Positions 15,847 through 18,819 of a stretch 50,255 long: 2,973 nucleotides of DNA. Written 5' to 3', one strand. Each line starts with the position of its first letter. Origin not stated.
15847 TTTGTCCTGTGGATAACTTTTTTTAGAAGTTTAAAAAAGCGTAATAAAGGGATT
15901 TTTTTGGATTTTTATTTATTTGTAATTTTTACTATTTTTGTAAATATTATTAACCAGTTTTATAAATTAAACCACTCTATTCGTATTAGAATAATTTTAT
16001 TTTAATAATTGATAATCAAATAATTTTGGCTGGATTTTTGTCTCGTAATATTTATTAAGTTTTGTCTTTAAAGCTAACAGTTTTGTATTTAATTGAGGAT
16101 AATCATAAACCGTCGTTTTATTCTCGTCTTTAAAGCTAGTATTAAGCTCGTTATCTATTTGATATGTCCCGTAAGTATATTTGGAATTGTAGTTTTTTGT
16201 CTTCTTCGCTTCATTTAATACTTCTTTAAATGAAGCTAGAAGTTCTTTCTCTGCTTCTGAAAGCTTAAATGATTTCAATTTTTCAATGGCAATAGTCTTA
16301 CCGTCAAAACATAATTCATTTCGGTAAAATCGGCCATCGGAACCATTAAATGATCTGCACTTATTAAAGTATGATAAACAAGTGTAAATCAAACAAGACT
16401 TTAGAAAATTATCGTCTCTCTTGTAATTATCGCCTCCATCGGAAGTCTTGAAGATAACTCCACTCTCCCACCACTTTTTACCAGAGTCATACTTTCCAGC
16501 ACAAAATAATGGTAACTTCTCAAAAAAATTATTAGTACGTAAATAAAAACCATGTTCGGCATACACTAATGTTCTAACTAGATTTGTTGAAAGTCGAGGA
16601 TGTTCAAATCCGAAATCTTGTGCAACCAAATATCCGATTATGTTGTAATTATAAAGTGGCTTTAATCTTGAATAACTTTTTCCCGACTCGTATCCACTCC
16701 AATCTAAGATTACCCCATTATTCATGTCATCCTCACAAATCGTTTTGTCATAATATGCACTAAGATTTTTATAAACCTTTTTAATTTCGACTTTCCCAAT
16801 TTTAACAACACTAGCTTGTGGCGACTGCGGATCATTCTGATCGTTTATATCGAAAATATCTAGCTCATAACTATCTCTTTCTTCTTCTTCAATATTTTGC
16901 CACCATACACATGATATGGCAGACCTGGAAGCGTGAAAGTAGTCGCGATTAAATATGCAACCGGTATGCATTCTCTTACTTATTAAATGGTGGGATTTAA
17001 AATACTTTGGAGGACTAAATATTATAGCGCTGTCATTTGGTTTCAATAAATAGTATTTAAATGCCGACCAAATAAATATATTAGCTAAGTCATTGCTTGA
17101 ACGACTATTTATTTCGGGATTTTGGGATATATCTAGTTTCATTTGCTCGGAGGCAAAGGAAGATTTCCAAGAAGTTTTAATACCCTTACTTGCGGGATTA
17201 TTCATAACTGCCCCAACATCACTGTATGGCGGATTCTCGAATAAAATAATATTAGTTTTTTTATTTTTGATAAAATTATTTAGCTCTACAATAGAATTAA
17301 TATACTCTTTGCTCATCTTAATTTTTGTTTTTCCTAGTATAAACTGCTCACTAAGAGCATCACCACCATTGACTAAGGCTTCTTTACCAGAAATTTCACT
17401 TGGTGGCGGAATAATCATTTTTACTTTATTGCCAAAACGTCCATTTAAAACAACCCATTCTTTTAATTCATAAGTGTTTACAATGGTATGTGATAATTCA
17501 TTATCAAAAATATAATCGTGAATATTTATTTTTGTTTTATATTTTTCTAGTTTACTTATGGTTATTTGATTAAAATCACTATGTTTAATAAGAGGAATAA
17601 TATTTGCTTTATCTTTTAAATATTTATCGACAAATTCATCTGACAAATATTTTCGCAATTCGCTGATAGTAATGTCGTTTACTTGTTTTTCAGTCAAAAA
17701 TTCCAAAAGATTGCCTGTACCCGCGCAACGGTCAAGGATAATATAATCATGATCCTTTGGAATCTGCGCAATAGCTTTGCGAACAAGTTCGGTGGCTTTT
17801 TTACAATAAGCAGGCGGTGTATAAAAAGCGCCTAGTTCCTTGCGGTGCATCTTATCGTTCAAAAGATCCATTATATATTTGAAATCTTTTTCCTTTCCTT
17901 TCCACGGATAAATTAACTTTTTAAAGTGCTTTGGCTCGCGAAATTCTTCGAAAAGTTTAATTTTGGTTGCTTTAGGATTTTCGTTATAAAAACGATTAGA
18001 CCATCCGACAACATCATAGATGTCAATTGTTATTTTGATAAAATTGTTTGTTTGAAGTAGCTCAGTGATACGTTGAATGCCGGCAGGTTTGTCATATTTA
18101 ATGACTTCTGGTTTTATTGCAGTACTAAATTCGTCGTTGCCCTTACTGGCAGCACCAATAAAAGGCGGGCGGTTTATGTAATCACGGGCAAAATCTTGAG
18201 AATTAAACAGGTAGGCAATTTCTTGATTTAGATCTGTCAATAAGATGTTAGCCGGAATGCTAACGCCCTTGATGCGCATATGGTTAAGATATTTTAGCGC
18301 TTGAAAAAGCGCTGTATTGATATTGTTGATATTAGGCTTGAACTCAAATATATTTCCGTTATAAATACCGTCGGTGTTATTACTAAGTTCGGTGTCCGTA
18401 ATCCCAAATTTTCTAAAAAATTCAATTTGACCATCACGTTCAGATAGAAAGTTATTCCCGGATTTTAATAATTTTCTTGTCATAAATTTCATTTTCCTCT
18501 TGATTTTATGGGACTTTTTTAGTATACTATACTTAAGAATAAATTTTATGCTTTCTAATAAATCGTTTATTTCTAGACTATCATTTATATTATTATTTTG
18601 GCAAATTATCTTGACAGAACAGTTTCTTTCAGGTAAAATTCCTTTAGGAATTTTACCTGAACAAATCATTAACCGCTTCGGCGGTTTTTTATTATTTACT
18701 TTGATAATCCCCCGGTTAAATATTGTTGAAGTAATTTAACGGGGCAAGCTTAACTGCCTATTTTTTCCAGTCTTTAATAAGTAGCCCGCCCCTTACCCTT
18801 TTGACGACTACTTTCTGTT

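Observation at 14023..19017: Cassette of about 5 kb bounded by ~32-nt direct repeats between rpsA and a capA-like gene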

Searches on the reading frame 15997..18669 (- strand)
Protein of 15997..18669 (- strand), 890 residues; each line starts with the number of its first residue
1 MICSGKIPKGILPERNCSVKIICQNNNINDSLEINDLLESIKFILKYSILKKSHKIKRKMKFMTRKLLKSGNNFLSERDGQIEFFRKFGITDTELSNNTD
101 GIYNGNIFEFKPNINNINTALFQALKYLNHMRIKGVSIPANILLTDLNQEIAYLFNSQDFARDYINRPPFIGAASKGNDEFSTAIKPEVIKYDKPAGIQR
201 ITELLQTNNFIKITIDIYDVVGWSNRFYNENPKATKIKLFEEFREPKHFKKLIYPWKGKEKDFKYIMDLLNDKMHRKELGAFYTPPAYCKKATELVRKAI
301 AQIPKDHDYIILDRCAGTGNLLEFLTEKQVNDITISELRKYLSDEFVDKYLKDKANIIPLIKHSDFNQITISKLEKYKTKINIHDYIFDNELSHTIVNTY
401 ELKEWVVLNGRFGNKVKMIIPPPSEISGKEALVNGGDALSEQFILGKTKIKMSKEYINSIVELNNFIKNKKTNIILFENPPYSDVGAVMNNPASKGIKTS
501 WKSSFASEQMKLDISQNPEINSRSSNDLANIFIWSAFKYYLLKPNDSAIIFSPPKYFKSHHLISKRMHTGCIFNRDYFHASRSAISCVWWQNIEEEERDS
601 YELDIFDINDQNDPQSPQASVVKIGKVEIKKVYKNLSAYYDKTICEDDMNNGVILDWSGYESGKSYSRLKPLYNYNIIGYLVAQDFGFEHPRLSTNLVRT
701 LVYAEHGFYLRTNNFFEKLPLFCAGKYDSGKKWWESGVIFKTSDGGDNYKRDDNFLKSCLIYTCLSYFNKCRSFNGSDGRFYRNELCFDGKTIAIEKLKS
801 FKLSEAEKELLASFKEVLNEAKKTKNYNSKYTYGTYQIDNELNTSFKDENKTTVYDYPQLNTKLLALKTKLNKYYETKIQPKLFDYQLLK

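Call 9: search_protein_families(library=pfam, proteins=[window:15997-18669:-], max_evalue=0.01)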
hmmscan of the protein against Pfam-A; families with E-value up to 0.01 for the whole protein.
window:15997-18669:- (890 aa): 0 families

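Call 10: search_protein_families(library=padloc, proteins=[window:15997-18669:-], max_evalue=0.01)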
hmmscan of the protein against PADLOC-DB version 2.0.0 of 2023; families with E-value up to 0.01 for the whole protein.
window:15997-18669:- (890 aa): 0 families

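Call 11: search_protein_families(library=ncbifam, proteins=[window:15997-18669:-], max_evalue=0.01)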
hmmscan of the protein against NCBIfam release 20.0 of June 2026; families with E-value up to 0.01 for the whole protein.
window:15997-18669:- (890 aa): 0 families

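Call 29: find_homologous_proteins(query=window:15997-18669:-, max_evalue=0.00001)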
Query window:15997-18669:- (890 aa): 2578 proteins with E <= 0.00001 among 8000 candidates; the best 120 are listed.
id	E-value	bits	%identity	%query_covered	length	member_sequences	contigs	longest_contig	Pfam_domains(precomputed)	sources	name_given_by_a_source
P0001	0.0e+0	1360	74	93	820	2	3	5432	-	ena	-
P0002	0.0e+0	1351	73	93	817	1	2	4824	-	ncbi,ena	-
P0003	0.0e+0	1342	73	93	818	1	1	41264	-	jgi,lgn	jgi:hypothetical protein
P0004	0.0e+0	1336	74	92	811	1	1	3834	-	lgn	-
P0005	0.0e+0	1331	72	93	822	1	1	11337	-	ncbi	-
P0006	0.0e+0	1329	73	92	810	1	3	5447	-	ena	-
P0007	0.0e+0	1327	73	93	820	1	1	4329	-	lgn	-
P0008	0.0e+0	1318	72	93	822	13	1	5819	-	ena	-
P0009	0.0e+0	1241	69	93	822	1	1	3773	-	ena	-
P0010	0.0e+0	1217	66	92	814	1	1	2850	-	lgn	-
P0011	0.0e+0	1198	66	93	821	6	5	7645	-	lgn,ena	-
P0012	0.0e+0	1176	67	92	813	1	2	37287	-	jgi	jgi:hypothetical protein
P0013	0.0e+0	1141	62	93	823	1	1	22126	-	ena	-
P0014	0.0e+0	1134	61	92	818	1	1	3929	-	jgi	jgi:hypothetical protein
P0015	0.0e+0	1044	58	93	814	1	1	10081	-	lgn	-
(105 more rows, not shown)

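Call 30: find_encoding_contigs(protein=P0003, flank=8000, max_places=3)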
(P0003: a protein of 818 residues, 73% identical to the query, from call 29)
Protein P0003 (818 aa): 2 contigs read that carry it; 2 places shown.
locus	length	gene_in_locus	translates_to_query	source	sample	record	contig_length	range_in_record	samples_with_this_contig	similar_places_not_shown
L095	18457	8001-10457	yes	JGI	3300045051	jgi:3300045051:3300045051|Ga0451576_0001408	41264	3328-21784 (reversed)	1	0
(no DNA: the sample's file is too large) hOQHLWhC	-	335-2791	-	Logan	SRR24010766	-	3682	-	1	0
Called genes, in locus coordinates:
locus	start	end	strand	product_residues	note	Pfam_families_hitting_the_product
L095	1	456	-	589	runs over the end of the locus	PF00496:SBP_bac_5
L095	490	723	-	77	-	PF03840:SecG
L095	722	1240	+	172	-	-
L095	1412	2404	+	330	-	PF01916:DS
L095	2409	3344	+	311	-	PF00413:Peptidase_M10 (weak)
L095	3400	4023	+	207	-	PF02698:DUF218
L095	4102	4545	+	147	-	-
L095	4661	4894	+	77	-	-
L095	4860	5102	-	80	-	-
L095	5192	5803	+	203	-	-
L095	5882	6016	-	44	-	-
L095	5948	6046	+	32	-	-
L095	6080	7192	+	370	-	-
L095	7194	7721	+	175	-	-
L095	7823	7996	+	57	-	-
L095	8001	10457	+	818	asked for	-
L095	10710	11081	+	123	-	-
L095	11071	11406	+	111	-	-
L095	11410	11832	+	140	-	-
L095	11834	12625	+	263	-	-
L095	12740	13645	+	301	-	-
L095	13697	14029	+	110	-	PF08922:DUF1905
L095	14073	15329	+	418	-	PF00704:Glyco_hydro_18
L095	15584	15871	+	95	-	-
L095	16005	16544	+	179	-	PF27854:Heavy_Cys_CGP (weak)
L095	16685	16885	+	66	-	PF20106:DUF6496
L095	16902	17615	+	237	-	-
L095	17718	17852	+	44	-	-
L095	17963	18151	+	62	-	PF18930:DUF5679 (weak)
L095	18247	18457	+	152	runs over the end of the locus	-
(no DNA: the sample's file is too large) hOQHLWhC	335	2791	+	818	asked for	-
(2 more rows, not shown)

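Call 31: find_encoding_contigs(protein=P0012, flank=8000, max_places=3)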
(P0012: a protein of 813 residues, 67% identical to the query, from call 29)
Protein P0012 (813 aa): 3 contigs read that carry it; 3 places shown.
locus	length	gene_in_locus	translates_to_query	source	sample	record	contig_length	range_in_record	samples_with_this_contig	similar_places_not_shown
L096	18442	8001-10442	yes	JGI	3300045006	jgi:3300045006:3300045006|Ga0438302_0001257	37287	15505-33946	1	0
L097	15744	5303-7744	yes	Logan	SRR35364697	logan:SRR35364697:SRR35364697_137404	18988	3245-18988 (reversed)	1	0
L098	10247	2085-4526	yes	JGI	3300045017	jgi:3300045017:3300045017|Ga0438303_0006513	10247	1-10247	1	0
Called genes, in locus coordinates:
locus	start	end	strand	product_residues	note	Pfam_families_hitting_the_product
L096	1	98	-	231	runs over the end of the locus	PF13098:Thioredoxin_2 (weak), PF13462:Thioredoxin_4, PF01323:DSBA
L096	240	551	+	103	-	PF04070:DUF378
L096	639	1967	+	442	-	PF13506:Glyco_transf_21, PF03142:Chitin_synth_2 (faint), PF00535:Glycos_transf_2, PF10111:Glyco_tranf_2_2, PF13641:Glyco_tranf_2_3, PF13632:Glyco_trans_2_3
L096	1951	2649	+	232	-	-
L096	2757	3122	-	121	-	-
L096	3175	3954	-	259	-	PF22566:UBA_8 (faint), PF25025:EF-Ts_N (faint), PF00889:EF_TS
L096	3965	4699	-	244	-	PF00318:Ribosomal_S2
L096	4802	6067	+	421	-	PF00587:tRNA-synt_2b, PF03129:HGTP_anticodon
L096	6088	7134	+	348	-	PF06723:MreB_Mbl, PF00022:Actin (weak), PF00012:HSP70, PF14450:FtsA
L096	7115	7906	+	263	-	PF04085:MreC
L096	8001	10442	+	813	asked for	-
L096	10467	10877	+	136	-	PF02452:PemK_toxin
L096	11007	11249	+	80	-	-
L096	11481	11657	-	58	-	-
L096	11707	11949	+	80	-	-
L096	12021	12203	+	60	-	PF18930:DUF5679 (weak)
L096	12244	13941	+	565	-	PF23477:zf_Tbcl_2 (faint)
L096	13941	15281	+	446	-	PF01702:TGT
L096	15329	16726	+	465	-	PF00278:Orn_DAP_Arg_deC (weak), PF02784:Orn_Arg_deC_N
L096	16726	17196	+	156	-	PF02643:DUF192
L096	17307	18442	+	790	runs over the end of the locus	PF03477:ATP-cone, PF17975:RNR_Alpha, PF21995:RNR-II_ins_dom (weak), PF02867:Ribonuc_red_lgC (faint)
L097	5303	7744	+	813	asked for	-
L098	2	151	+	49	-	?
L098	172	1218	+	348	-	PF06723:MreB_Mbl, PF00022:Actin (weak), PF00012:HSP70, PF14450:FtsA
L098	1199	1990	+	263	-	PF04085:MreC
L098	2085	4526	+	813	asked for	-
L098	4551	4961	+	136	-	PF02452:PemK_toxin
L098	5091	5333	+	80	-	-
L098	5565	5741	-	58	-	-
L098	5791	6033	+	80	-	-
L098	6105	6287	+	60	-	PF18930:DUF5679 (weak)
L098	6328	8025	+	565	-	PF23477:zf_Tbcl_2 (faint)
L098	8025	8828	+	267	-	PF01702:TGT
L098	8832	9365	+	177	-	PF01702:TGT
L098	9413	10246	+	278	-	?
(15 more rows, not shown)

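Call 32: find_encoding_contigs(protein=P0005, flank=8000, max_places=3)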
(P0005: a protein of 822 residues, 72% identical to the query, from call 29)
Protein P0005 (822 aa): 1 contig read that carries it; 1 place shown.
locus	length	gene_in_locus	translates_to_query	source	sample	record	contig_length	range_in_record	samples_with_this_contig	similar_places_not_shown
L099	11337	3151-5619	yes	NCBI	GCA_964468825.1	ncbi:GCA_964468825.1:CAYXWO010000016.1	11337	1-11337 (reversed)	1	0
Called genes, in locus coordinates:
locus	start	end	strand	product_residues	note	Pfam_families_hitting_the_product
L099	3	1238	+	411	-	?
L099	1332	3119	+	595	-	PF01368:DHH, PF02272:DHHA1, PF17768:RecJ_OB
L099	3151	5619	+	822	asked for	-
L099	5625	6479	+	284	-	PF14267:DUF4357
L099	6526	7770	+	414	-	PF00817:IMS, PF11799:IMS_C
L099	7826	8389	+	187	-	PF01863:YgjP-like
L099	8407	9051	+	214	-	-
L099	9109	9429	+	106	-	-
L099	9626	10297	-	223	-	-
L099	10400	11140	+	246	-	PF01978:TrmB (faint)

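Call 41: search_solved_structures(query=window:15997-18669:-, max_evalue=1)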
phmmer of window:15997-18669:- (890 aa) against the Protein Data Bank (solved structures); distinct sequences matched with E-value up to 1: 2.
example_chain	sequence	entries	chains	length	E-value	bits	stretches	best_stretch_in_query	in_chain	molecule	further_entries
1o9g_A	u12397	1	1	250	0.72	10.8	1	287-325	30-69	RRNA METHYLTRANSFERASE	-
1o9h_A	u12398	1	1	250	0.74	10.7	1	288-325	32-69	RRNA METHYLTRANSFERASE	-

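Call 52: predict_structure(alignment_id=A1)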
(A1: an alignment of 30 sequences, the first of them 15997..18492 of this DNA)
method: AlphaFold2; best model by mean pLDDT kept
length: 831 residues; sequences in the alignment: 30
mean_pLDDT: 71.3   pTM: 0.63
mean pLDDT of the five models: 71.3, 69.5, 63.5, 59.6, 55.0
residues with pLDDT >= 90: 139; 70-90: 357; 50-70: 193; < 50: 142
segments of 3 or more residues with pLDDT < 50: 1-16, 33-45, 110-120, 153-167, 191-224, 257-261, 368-377, 423-440, 460-463, 553-558, 626-634
pLDDT, mean of each block of 10 residues (from residue 1): 33 46 68 45 45 71 72 60 80 84 63 38 77 81 69 41 49 56 56 42 40 32 55 77 75 59 60 87 82 85 82 85 81 68 57 66 58 47 69 70 86 78 40 35 72 70 57 81 85 71 75 77 78 72 85 50 85 69 74 81 75 84 56 59 69 90 81 76 82 96 94 91 94 95 97 98 95 95 93 91 96 94 91 82
secondary structure, 60 per line:
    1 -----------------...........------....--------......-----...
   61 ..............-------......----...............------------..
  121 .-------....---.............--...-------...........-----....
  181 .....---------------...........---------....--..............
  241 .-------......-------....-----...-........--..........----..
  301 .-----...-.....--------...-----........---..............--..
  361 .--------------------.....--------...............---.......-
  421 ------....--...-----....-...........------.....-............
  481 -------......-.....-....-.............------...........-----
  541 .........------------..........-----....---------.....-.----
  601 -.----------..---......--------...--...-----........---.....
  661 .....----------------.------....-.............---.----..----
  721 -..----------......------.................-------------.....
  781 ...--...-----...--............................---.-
elements in order (helices of 4 or more, strands of 3 or more residues): H18-28 H35-38 E47-52 H58-74 E82-87 E92-97 H98-106 E129-132 H136-148 E151-153 H161-171 H177-185 H201-211 H221-224 H227-241 E249-254 H262-265 H276-282 H285-294 H312-315 H332-335 E336-339 H343-356 E359-361 H382-386 H395-409 E413-419 H427-430 H441-444 H446-456 H463-467 H469-480 E488-493 H495-499 H501-504 E506-515 E525-535 E541-549 E562-571 H577-580 E590-594 E618-623 E637-639 E648-652 H656-665 H689-692 H694-706 H734-739 H746-762 H776-783 E786-788 E794-796 H799-826

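Call 57: fold_search(model_id=the predicted structure, library=pdb)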
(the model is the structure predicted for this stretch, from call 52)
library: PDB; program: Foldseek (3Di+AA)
matches with E <= 10: 385; with E <= 0.001: 27
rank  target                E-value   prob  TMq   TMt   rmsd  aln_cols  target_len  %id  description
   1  3s1s                  2.4e-06  1.00  0.21  0.21  13.2       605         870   12  Characterization and crystal structure of the type IIG restriction endonuclease BpuSI (released 2011-07-13)
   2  7lni_A                7.4e-06  1.00  0.19  0.27  10.1       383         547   14  SeMet CamA Adenine Methyltransferase Complexed to Cognate Substrate DNA (released 2021-05-19)
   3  8vpg_A                8.7e-06  1.00  0.19  0.27  10.3       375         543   12  CamA Adenine Methyltransferase Complexed to Cognate Substrate DNA and Containing Quinoline-based SGI-1027 Analog 455 (released 2024-09-25)
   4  7rfl_A                1.1e-05  1.00  0.20  0.28   9.2       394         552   13  CamA Adenine Methyltransferase Complexed to Cognate Substrate DNA and Inhibitor SGC0946 (released 2021-09-15)
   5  7lt5_C                1.6e-05  1.00  0.20  0.29   9.3       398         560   14  CamA Adenine Methyltransferase Complexed to Cognate Substrate DNA and Cofactor SAH (released 2021-05-19)
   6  7rfm_B                1.7e-05  1.00  0.18  0.26  11.7       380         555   13  CamA Adenine Methyltransferase Complexed to Cognate Substrate DNA and Inhibitor EPZ004777 (released 2021-09-15)
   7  7lni_C                2.0e-05  1.00  0.19  0.27  10.2       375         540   14  SeMet CamA Adenine Methyltransferase Complexed to Cognate Substrate DNA (released 2021-05-19)
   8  7rfm_A                2.4e-05  1.00  0.18  0.26  10.5       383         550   13  CamA Adenine Methyltransferase Complexed to Cognate Substrate DNA and Inhibitor EPZ004777 (released 2021-09-15)
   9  7rfk_C                2.6e-05  1.00  0.20  0.28   9.5       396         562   14  CamA Adenine Methyltransferase Complexed to Cognate Substrate DNA and Inhibitor Sinefungin (released 2021-09-15)
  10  8cy2_A                2.6e-05  1.00  0.19  0.28   9.1       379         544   13  CamA Adenine Methyltransferase Complexed to Cognate Substrate DNA and Inhibitor APNEA (Compound 9) (released 2023-01-11)
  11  7rfl_B                2.6e-05  1.00  0.19  0.26  12.2       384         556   14  CamA Adenine Methyltransferase Complexed to Cognate Substrate DNA and Inhibitor SGC0946 (released 2021-09-15)
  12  7lnj_B                2.8e-05  1.00  0.18  0.26  11.6       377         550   14  CamA Adenine Methyltransferase Complexed to Cognate Substrate DNA (released 2021-05-19)
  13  8fs1_A                3.0e-05  1.00  0.18  0.26  10.5       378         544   13  CamA Adenine Methyltransferase Complexed to Cognate Substrate DNA and Inhibitor 11a (YD905) (released 2023-05-10)
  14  7lt5_B                3.0e-05  1.00  0.19  0.26  11.0       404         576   13  CamA Adenine Methyltransferase Complexed to Cognate Substrate DNA and Cofactor SAH (released 2021-05-19)
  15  8cxs_A                3.9e-05  1.00  0.19  0.27   9.2       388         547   13  CamA Adenine Methyltransferase Complexed to Cognate Substrate DNA and Inhibitor MTA (released 2023-01-11)
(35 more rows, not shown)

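Call 74: search_solved_structures(query=A1, max_evalue=1)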
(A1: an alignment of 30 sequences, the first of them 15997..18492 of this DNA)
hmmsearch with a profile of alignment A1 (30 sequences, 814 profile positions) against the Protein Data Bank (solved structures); distinct sequences matched with E-value up to 1: 0.

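Call 91: search_protein_families(library=pfam, proteins=[L095:10710-11081:+, L095:11071-11406:+, L095:11410-11832:+, L095:11834-12625:+, L095:7194-7721:+], max_evalue=0.01)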
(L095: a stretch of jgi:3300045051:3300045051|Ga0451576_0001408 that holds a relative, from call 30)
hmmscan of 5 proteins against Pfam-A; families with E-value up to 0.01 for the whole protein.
L095:10710-11081:+ (123 aa): 0 families

L095:11071-11406:+ (111 aa): 0 families

L095:11410-11832:+ (140 aa): 0 families

L095:11834-12625:+ (263 aa): 0 families

L095:7194-7721:+ (175 aa): 0 families
